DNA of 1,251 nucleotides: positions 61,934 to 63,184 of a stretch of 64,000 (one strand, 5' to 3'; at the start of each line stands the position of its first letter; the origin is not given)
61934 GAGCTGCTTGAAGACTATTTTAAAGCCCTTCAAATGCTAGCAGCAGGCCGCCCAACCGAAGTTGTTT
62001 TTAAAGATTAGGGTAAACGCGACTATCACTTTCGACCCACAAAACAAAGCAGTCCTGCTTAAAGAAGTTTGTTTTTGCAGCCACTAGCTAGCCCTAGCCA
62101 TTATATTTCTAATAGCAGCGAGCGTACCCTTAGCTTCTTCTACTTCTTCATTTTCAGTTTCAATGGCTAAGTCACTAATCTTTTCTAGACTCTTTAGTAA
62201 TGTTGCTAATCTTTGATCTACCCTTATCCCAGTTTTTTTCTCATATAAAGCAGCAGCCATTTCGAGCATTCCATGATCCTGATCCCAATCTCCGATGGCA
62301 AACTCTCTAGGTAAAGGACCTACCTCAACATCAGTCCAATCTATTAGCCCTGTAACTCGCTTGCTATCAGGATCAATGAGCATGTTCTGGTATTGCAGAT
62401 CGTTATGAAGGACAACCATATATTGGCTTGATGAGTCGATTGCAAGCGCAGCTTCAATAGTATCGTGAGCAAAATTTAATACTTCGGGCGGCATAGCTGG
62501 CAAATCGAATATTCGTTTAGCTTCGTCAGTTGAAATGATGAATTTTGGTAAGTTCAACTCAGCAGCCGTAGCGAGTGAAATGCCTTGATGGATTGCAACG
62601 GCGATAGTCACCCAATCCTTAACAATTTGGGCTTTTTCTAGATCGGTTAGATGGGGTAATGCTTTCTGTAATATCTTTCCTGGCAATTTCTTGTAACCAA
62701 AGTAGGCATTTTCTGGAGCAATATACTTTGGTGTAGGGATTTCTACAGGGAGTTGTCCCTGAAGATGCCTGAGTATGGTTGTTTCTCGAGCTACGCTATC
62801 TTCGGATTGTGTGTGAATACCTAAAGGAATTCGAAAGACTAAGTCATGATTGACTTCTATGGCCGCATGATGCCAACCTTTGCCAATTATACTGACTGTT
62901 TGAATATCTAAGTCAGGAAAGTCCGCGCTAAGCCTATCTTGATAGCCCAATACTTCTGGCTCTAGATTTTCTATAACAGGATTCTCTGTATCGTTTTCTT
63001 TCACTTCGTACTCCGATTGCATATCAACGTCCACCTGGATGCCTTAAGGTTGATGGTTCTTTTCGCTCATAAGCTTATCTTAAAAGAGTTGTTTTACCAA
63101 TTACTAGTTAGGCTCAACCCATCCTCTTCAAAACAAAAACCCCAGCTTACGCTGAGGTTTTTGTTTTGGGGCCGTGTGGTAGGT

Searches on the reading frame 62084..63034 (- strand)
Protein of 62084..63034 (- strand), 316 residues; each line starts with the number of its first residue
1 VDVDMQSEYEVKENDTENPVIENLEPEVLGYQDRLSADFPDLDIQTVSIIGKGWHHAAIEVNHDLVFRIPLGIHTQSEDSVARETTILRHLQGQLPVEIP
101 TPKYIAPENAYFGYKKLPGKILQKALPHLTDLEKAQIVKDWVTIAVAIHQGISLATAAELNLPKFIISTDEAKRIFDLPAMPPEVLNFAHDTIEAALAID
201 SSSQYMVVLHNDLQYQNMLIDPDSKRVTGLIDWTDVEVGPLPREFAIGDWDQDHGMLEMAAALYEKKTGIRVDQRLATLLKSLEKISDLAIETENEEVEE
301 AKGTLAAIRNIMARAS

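Call 101: search_protein_families(library=pfam, proteins=[window:62084-63034:-], max_evalue=0.001)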
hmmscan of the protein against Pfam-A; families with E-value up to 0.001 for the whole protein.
window:62084-63034:- (316 aa): 1 family
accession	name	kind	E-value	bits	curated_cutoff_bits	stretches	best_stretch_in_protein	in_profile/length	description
PF01636.29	APH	-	7.8e-18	65.5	23.2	1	47-247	2-208/239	Phosphotransferase enzyme family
